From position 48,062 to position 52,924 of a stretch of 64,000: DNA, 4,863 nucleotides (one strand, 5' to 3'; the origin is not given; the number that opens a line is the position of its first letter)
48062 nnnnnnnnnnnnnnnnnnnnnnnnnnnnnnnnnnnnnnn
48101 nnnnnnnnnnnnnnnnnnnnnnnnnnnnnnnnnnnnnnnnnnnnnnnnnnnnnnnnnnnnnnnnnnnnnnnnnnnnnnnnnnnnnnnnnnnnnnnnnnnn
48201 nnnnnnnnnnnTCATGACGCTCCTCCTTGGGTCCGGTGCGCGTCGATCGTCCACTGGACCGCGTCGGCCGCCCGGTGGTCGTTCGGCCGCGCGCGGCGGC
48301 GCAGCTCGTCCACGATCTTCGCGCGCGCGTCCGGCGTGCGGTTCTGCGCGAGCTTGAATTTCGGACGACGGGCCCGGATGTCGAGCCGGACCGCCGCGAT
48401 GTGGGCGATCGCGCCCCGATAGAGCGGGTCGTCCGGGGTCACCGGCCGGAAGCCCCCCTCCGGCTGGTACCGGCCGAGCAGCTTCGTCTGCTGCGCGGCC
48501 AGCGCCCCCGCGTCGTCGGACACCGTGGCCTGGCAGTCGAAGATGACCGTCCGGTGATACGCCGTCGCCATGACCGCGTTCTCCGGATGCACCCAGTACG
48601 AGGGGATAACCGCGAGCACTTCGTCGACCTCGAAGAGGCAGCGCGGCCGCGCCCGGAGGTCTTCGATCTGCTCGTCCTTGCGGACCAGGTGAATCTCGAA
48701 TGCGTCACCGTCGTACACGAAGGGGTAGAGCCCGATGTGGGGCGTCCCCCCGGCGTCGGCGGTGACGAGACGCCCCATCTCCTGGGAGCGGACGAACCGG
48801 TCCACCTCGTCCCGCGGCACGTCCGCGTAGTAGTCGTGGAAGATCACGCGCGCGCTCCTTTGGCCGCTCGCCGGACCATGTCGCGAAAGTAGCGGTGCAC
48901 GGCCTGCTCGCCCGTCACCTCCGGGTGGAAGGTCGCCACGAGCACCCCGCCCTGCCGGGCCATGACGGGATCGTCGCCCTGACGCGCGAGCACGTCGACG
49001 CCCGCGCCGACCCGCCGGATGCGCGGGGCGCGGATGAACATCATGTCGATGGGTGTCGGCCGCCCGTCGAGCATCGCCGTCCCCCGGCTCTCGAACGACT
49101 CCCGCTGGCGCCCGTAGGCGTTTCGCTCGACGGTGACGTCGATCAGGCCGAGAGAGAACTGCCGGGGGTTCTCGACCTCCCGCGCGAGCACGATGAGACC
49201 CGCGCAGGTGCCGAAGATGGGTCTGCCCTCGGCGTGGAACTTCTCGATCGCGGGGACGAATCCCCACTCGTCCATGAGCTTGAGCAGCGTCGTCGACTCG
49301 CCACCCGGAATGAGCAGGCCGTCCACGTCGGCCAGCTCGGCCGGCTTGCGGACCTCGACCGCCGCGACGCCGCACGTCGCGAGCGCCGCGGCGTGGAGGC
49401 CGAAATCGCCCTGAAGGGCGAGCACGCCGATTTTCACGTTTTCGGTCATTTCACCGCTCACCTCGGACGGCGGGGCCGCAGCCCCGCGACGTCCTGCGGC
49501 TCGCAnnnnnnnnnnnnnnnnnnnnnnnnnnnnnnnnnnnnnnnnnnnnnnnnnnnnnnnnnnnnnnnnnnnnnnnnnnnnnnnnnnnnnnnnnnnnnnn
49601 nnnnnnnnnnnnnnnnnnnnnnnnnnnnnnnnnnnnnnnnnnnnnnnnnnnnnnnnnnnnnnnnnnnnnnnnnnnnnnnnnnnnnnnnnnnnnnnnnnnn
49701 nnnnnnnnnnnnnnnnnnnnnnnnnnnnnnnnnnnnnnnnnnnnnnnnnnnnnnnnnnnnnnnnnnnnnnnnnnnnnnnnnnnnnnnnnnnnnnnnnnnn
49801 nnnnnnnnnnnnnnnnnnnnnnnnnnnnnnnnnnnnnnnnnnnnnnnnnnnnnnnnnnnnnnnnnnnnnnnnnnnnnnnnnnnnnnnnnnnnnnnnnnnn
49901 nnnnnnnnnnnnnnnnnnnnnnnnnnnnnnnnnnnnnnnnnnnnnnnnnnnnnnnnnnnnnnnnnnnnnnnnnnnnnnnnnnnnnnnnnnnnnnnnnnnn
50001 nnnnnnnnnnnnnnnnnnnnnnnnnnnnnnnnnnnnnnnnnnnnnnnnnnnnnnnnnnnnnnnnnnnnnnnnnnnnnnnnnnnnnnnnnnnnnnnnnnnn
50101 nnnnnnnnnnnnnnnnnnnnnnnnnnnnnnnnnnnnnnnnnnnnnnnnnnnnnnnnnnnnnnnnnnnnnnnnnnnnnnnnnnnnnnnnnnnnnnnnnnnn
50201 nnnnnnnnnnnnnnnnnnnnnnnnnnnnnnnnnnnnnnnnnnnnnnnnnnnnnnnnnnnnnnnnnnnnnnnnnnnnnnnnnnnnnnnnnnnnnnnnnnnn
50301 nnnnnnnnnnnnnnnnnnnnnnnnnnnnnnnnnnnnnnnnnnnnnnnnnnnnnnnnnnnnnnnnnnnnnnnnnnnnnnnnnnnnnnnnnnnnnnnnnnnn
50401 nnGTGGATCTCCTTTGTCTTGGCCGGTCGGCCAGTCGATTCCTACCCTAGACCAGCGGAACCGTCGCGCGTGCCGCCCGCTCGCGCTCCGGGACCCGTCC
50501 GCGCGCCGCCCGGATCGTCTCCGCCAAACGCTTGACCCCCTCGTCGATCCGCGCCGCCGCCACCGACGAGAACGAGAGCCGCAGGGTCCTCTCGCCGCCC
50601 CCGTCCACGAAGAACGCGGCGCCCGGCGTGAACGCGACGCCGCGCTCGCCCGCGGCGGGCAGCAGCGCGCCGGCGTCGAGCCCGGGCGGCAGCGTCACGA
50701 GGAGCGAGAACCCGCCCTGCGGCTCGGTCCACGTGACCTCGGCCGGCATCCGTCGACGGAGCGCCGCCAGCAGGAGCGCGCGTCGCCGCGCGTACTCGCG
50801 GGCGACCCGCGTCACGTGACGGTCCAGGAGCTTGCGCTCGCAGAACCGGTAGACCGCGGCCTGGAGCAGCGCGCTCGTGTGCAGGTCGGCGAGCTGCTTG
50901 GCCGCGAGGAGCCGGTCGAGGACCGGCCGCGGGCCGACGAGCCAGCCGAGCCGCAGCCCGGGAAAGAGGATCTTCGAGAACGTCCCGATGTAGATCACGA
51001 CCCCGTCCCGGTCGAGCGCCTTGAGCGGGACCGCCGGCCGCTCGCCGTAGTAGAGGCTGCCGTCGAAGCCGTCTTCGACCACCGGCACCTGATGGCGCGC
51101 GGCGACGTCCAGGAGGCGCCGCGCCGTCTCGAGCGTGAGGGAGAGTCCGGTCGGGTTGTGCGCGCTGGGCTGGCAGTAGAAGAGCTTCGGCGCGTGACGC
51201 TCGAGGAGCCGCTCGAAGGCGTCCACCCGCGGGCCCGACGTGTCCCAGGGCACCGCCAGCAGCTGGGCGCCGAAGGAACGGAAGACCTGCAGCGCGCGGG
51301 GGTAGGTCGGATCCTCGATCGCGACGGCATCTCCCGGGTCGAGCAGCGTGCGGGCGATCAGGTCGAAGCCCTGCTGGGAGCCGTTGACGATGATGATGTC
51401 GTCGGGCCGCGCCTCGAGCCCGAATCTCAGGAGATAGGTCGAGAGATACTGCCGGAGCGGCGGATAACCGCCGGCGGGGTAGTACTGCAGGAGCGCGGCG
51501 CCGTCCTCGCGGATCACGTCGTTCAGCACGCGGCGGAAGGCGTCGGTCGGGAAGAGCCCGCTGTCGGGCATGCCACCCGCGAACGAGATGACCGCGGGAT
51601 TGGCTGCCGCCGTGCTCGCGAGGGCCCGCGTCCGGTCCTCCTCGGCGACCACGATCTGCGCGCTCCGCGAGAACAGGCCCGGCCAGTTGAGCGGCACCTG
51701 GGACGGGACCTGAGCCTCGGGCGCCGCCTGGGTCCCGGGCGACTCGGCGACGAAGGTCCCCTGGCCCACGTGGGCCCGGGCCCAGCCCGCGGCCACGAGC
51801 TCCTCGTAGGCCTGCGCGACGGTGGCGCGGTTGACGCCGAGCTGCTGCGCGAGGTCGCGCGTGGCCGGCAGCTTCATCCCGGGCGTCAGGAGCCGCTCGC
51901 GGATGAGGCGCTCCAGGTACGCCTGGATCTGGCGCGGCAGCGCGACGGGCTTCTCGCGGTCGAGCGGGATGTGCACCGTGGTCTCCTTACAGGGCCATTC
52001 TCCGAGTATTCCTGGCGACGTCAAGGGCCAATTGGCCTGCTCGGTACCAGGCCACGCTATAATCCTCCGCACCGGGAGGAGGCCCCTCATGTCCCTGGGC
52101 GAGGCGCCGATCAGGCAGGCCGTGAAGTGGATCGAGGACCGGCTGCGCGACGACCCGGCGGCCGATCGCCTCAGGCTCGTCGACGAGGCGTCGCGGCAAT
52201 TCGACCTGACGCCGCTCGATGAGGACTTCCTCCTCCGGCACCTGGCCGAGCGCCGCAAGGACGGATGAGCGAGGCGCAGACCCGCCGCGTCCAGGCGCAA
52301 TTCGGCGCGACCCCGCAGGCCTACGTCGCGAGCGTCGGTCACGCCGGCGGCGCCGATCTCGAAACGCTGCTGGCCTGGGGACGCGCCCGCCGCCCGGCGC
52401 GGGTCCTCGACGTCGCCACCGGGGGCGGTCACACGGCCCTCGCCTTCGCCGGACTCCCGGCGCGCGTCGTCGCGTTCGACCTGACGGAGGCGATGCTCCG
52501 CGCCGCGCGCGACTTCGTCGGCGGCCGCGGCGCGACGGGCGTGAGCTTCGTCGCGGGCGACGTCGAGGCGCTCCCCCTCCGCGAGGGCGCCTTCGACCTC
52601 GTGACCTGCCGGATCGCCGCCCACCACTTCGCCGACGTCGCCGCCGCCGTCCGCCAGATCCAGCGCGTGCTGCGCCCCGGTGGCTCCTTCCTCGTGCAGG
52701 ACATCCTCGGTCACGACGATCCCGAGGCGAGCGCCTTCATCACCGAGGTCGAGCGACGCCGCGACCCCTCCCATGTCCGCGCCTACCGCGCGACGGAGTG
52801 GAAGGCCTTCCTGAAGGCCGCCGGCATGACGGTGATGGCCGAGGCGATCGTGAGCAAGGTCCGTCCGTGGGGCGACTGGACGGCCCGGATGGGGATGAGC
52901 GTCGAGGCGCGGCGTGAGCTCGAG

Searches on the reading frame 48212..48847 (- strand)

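Call 17: search_protein_families(library=pfam, proteins=[window:48212-48847:-], max_evalue=0.00001)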
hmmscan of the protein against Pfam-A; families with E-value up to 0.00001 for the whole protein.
window:48212-48847:- (211 aa): 3 families
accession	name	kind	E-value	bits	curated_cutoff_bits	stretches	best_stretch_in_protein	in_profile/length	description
PF04299.18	FMN_bind_2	-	3.4e-12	46.8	22.4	1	1-158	1-167/168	Putative FMN-binding domain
PF01243.27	PNPOx_N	-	3.3e-08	34.4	28.1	1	13-127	3-93/120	Pyridoxamine 5'-phosphate oxidase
PF12900.13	Pyridox_ox_2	-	4.1e-08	33.7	27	1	12-158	2-134/140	Pyridoxamine 5'-phosphate oxidase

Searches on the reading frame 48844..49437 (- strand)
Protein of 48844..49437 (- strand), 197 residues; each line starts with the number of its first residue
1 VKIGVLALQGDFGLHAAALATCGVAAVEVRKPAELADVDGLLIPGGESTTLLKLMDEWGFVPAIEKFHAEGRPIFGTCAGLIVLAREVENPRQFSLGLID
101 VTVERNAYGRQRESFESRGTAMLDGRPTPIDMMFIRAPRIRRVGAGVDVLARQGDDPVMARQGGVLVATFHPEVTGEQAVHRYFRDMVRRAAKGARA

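Call 17: search_protein_families(library=pfam, proteins=[window:48844-49437:-], max_evalue=0.00001)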
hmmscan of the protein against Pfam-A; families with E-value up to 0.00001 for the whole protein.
window:48844-49437:- (197 aa): 4 families
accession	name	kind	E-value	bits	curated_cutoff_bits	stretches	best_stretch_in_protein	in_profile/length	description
PF01174.25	SNO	-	1.4e-49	169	27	1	5-188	1-186/188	SNO glutamine amidotransferase family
PF07685.20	GATase_3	-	5.6e-10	39.6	27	1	25-105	26-117/196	CobB/CobQ-like glutamine amidotransferase domain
PF03575.23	Peptidase_S51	-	2.2e-08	34.5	23.9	1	31-90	78-135/206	Peptidase family S51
PF00117.34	GATase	-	5.7e-06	26.6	22.8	1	24-188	24-187/190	Glutamine amidotransferase class-I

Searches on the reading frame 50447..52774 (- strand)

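Call 17: search_protein_families(library=pfam, proteins=[window:50447-52774:-], max_evalue=0.00001)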
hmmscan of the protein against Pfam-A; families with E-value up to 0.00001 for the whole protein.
window:50447-52774:- (775 aa): 3 families
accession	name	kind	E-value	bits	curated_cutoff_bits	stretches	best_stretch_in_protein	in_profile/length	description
PF00155.27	Aminotran_1_2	-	1.6e-34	120.1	19.7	1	408-750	11-361/361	Aminotransferase class I and II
PF00392.27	GntR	-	2.8e-17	62.6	27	1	281-342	3-64/64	Bacterial regulatory proteins, gntR family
PF12897.13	Asp_aminotransf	-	2.5e-10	40.2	27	1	486-757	129-412/421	Aspartate amino-transferase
